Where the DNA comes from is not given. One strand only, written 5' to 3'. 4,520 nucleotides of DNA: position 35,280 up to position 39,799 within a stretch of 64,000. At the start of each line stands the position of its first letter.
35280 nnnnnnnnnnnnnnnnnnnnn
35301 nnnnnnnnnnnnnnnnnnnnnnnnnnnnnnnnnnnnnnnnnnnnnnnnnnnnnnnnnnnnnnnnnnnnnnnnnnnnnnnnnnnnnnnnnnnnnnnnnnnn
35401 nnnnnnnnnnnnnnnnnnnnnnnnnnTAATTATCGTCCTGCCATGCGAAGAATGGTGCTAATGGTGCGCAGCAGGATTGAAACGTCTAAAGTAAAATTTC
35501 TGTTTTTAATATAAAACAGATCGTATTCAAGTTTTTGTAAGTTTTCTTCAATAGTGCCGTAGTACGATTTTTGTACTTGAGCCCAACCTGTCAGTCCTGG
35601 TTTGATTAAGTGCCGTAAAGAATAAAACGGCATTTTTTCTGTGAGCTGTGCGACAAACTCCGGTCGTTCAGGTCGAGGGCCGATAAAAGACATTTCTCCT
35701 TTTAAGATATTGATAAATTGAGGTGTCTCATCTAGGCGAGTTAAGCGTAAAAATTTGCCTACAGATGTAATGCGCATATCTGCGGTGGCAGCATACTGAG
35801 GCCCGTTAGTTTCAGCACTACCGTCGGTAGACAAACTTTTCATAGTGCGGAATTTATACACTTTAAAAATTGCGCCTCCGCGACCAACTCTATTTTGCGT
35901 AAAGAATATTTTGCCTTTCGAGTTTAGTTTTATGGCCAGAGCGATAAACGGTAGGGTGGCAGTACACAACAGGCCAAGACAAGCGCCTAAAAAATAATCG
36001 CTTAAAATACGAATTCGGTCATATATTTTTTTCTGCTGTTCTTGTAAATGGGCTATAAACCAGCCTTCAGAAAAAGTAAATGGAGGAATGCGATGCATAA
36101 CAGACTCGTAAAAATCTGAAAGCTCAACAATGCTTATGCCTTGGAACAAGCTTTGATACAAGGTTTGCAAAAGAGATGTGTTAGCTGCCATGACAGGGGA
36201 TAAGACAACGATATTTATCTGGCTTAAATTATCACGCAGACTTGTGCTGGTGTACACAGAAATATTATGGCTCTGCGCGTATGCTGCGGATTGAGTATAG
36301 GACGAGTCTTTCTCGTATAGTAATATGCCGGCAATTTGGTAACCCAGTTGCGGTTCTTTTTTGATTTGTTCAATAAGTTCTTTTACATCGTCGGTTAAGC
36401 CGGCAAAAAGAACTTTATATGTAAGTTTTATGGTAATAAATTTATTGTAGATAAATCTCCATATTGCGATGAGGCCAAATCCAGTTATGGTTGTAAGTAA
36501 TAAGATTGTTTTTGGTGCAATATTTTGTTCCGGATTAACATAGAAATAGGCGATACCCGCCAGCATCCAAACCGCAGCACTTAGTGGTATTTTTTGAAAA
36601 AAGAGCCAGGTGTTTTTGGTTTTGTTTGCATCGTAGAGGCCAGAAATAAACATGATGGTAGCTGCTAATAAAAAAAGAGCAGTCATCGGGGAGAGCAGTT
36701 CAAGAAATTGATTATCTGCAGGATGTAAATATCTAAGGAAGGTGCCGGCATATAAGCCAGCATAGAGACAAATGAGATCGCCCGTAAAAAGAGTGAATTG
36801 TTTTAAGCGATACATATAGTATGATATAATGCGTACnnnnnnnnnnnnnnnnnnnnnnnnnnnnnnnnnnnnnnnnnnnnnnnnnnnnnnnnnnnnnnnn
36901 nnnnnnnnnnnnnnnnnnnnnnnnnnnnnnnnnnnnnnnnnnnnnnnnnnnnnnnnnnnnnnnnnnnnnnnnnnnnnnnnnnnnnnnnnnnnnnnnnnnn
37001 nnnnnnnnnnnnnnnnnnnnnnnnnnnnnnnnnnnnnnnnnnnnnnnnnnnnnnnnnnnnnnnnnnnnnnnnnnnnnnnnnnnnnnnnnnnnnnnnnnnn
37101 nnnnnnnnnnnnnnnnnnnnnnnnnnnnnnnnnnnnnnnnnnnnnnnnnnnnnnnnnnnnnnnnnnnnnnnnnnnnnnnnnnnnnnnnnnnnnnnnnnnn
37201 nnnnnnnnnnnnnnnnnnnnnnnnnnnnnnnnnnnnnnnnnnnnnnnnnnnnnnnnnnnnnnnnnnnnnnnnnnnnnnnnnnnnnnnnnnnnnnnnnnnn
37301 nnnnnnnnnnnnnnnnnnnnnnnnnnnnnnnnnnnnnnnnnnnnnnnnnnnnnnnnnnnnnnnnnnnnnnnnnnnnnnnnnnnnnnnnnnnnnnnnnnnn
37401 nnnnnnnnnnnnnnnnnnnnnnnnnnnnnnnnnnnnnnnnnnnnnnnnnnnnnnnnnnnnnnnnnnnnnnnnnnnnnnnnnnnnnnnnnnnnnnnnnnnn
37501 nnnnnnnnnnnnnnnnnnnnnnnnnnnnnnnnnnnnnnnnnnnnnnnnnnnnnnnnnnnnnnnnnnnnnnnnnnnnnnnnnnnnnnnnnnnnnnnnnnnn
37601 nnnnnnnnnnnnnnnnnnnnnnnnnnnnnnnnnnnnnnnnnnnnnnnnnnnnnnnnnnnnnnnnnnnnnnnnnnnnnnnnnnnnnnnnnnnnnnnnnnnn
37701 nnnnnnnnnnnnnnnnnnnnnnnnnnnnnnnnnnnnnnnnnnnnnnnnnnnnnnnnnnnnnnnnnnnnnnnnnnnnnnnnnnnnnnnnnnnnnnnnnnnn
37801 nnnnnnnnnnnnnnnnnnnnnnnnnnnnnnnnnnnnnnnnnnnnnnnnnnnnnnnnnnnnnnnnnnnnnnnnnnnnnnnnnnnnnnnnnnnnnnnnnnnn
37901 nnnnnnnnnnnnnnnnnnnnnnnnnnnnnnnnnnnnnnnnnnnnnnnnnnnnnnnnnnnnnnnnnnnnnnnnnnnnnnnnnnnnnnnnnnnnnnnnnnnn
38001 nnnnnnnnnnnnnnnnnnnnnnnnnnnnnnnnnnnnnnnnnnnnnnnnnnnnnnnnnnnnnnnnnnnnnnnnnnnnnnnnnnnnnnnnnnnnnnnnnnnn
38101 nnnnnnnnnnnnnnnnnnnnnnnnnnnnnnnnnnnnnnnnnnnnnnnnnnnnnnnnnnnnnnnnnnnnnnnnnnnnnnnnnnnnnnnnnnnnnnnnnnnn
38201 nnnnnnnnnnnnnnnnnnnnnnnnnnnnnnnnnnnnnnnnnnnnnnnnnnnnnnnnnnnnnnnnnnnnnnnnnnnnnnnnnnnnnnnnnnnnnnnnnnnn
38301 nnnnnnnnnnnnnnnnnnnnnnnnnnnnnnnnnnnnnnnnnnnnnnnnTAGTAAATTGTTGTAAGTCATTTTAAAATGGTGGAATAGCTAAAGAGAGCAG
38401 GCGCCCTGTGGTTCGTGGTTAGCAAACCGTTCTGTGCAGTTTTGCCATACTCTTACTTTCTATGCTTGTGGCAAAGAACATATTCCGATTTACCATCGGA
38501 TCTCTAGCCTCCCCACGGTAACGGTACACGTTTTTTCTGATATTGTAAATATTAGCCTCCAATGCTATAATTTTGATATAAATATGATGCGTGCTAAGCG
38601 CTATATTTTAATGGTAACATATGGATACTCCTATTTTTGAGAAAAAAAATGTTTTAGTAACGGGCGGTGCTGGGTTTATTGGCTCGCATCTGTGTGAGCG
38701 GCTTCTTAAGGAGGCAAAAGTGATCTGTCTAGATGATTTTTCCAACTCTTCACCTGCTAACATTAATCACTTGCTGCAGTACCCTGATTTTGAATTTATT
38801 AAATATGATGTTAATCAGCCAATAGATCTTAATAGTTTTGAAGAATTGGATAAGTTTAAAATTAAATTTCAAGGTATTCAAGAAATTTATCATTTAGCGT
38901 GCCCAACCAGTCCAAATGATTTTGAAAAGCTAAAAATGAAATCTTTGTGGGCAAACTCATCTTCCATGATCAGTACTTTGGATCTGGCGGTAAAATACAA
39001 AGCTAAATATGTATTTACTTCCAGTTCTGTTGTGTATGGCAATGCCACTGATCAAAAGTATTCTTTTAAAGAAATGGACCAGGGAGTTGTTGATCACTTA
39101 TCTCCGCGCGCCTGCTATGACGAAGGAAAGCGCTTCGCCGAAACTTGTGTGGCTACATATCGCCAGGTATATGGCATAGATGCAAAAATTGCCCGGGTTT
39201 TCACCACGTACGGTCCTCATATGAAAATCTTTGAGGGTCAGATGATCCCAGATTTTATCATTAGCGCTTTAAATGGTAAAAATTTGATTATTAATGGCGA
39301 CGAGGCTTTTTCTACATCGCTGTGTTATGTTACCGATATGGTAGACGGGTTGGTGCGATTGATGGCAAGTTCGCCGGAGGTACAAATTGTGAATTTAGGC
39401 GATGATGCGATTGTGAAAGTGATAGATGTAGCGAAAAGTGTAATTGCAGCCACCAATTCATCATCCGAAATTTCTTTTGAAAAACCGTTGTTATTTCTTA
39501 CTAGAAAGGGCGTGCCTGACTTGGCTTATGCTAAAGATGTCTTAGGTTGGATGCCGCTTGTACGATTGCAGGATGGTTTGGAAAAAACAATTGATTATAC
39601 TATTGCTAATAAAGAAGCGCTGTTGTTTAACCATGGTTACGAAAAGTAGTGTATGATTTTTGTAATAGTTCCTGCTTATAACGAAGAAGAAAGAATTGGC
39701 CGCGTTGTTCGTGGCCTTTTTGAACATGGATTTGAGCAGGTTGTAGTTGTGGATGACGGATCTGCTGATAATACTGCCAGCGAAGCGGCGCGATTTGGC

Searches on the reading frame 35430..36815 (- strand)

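Call 61: search_protein_families(library=pfam, proteins=[window:35430-36815:-], max_evalue=0.00001)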
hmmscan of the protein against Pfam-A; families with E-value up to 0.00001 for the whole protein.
window:35430-36815:- (461 aa): 1 family
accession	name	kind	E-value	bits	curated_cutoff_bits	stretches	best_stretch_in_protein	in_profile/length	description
PF02397.22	Bac_transf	-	1.4e-57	194.5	27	1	276-456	7-178/179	Bacterial sugar transferase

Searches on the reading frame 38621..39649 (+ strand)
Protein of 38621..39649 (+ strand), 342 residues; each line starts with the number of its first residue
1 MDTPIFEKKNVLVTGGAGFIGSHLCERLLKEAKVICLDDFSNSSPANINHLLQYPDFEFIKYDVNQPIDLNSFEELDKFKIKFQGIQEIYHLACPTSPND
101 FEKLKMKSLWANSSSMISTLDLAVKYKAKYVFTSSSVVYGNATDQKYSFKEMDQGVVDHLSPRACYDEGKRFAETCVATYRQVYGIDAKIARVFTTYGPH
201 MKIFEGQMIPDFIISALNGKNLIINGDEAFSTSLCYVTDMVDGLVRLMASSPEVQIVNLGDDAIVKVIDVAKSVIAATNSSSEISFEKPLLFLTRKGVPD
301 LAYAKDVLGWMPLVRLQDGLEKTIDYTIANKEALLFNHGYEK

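Call 22: search_protein_families(library=pfam, proteins=[window:38621-39649:+], max_evalue=0.00001)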
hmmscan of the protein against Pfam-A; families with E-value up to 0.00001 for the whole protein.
window:38621-39649:+ (342 aa): 6 families
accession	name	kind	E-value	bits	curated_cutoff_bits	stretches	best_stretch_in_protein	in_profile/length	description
PF01370.27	Epimerase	-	6.1e-39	134.3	20.9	1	11-260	1-240/240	NAD dependent epimerase/dehydratase family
PF16363.11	GDP_Man_Dehyd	-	8.9e-32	111.3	27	1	12-322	1-331/332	GDP-mannose 4,6 dehydratase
PF07993.18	NAD_binding_4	-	1.9e-08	34.2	20.1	0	86-215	89-228/258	Male sterility protein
PF01073.25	3Beta_HSD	-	3.7e-08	33.2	22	1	12-179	1-159/280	3-beta hydroxysteroid dehydrogenase/isomerase family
PF02719.21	Polysacc_synt_2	-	1.7e-06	27.9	20.2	0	11-133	1-125/293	Polysaccharide biosynthesis protein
PF04321.23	RmlD_sub_bind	-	8.1e-06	25.6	27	0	10-209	2-164/287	RmlD substrate binding domain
